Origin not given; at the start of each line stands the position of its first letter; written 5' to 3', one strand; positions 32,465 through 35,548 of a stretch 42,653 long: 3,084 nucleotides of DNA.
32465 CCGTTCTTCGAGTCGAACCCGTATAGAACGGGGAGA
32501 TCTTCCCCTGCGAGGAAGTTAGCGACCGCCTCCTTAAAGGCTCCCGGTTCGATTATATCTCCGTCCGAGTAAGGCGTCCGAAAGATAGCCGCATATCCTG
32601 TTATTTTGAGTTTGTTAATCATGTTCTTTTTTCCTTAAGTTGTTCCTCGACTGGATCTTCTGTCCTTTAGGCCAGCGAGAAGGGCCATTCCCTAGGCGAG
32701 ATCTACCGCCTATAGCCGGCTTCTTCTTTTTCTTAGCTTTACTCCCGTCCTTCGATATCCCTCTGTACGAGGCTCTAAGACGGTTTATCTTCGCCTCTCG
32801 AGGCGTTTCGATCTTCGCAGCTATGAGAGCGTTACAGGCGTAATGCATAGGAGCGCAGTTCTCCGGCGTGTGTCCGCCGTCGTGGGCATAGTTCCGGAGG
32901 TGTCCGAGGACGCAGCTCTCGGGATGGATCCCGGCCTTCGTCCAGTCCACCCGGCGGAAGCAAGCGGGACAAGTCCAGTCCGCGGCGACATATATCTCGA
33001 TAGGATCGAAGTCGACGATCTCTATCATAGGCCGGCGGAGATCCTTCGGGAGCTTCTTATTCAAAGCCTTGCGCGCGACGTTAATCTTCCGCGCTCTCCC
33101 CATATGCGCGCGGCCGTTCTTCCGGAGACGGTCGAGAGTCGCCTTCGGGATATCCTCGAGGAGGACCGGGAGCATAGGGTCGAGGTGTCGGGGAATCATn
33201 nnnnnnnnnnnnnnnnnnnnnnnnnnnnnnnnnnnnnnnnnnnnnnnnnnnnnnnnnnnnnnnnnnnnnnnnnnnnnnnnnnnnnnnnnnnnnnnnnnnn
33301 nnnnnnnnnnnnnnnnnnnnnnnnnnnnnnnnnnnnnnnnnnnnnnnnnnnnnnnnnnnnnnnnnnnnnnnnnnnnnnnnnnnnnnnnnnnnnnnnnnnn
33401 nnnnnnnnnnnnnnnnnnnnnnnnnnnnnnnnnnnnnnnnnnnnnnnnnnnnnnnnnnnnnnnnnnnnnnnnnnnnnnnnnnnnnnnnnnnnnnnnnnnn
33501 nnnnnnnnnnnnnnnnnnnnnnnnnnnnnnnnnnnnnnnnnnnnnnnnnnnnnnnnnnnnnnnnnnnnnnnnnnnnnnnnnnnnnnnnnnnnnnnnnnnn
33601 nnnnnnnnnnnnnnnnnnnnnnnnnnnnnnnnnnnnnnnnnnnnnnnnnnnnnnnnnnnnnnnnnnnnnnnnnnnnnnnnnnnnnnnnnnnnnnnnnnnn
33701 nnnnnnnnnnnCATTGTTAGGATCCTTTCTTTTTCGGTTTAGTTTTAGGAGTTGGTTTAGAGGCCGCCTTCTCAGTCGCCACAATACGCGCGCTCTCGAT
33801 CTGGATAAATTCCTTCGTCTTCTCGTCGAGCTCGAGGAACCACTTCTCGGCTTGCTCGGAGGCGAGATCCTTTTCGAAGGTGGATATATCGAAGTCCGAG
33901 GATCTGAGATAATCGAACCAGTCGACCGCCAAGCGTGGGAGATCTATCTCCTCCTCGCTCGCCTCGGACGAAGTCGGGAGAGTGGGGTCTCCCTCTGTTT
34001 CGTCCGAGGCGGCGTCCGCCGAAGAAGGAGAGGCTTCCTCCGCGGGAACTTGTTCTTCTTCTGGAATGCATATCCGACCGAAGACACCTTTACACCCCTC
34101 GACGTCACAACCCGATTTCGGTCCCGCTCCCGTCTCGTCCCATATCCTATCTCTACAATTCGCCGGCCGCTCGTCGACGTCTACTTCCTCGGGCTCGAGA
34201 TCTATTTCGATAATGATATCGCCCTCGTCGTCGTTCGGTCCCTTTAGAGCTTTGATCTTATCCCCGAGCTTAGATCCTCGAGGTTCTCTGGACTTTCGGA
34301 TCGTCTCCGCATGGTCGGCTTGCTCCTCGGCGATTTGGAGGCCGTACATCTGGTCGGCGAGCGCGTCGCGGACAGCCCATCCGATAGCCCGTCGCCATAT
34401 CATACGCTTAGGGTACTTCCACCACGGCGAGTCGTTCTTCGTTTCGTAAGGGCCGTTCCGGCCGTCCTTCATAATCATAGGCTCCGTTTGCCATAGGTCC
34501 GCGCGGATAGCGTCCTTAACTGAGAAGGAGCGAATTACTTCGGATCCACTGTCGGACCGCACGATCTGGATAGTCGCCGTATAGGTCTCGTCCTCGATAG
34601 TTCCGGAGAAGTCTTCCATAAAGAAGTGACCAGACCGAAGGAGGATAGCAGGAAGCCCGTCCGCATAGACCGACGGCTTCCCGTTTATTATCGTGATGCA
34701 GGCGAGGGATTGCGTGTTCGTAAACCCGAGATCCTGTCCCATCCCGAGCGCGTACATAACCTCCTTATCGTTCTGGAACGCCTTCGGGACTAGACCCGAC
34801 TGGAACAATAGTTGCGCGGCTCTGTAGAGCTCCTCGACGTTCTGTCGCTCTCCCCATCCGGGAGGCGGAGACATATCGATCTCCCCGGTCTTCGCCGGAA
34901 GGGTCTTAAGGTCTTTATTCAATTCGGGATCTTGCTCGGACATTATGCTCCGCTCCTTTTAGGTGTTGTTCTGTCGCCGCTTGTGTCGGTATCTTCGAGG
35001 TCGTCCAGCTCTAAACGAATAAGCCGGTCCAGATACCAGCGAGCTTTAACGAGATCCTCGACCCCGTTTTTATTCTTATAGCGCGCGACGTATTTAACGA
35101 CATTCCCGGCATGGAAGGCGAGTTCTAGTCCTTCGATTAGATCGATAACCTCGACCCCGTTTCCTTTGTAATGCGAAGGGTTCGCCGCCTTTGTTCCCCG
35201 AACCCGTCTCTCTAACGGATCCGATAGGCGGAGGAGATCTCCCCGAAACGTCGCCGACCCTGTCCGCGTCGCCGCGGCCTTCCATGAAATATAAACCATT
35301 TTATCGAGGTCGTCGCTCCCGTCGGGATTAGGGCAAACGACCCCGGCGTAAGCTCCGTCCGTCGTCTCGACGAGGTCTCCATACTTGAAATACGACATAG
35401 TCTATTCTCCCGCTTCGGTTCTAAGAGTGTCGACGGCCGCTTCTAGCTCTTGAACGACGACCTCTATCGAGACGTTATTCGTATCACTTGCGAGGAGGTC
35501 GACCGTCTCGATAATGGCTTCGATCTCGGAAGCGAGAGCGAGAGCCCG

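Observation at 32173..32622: Second HK97-type prohead protease paralog in the early operon with the catalytic His replaced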

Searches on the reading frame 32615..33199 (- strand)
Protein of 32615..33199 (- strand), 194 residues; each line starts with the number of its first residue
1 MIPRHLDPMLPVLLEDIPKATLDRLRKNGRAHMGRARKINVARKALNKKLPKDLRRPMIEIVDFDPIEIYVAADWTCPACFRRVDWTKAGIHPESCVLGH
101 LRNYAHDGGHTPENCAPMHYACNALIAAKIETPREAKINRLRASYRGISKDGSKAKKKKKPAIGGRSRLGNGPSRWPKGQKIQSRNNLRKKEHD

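Call 4: search_protein_families(library=pfam, proteins=[window:32615-33199:-], max_evalue=1)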
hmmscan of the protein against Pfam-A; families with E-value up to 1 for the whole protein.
window:32615-33199:- (194 aa): 1 family
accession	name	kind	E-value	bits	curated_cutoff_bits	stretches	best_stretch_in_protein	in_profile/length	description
PF01844.29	HNH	-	0.055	14.1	21.4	1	77-123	1-41/47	HNH endonuclease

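Call 7: search_protein_families(library=phrogs, proteins=[window:32615-33199:-], max_evalue=0.001)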
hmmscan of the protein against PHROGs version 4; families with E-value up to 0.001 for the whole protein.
window:32615-33199:- (194 aa): 2 families
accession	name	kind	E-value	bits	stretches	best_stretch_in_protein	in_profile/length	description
phrog_338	-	DNA, RNA and nucleotide metabolism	4.8e-09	37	1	26-159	176-293/340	HNH endonuclease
phrog_1035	-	DNA, RNA and nucleotide metabolism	0.00031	21.7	1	42-133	129-217/271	endonuclease VII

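Call 47: find_related_loci(query=window:32615-33199:-, collection=viral_contigs, flank=5000)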
Query window:32615-33199:- (194 aa) in viral_contigs; peptide patterns used: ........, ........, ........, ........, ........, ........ (x = any residue, [..] = any of these).
155 stretches matched a pattern, but none encodes a relative of the query by tblastn (E <= 1e-3).

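Call 53: search_dna_similar(query=window:32615-33199:-, collection=phages, mode=protein, max_evalue=0.001, max_rows=20)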
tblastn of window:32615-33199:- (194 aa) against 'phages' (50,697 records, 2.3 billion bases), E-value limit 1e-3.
No match.

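Call 75: find_encoding_contigs(protein=window:32615-33199:-, flank=2500, max_places=10)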
Protein window:32615-33199:- (194 aa): 4 contigs read that carry it; 1 place shown.
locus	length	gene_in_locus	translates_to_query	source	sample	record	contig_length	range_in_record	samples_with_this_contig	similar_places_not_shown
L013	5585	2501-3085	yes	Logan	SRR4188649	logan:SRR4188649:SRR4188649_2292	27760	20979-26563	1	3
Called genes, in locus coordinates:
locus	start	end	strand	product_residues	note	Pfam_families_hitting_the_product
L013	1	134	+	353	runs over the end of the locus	-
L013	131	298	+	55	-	-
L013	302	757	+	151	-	PF11753:DUF3310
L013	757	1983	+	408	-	-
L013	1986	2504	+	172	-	-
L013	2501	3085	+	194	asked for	-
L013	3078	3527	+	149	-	PF04586:Peptidase_S78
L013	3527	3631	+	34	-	-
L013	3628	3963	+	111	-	-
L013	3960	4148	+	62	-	-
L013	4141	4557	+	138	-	-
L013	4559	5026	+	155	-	-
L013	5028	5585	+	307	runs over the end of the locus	PF07505:DUF5131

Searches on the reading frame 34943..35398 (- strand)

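Call 7: search_protein_families(library=phrogs, proteins=[window:34943-35398:-], max_evalue=0.001)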
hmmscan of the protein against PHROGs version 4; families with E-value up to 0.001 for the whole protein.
window:34943-35398:- (151 aa): 19 families
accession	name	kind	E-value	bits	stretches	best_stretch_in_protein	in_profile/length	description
phrog_236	-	other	3.5e-26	93.8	1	73-140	243-315/431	nucleotide kinase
phrog_4897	-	other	1.2e-19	72.2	1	71-128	115-178/186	kinase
phrog_1689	-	other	2e-18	68.2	1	67-128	163-232/243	nucleotide kinase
phrog_11324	-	other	2.1e-17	65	1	72-130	12-71/139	nucleotide kinase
phrog_4943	-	unknown function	4.6e-16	60.7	1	64-130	84-159/166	-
phrog_4472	-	other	6.9e-14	52.6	1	70-133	13-80/100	nucleotide kinase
phrog_4824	-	unknown function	1.5e-13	51.9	1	70-126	5-59/128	-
phrog_23238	-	unknown function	3.4e-13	50.8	1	68-130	125-193/196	-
phrog_5839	-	unknown function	1.1e-12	49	1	70-130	6-67/128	-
phrog_2387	-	other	7.9e-12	46.6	1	72-129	6-70/147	nucleotide kinase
phrog_25460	-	unknown function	1e-09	39.3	1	72-128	78-138/144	-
phrog_18538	-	unknown function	2.9e-09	38.1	1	72-125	6-66/159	-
phrog_10602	-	other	6.6e-08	33.7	1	73-128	101-161/168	nucleotide kinase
phrog_11450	-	unknown function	1.5e-07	31.7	1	71-128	326-386/394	-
phrog_2781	-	unknown function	1.8e-07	32.5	1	74-127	180-241/253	-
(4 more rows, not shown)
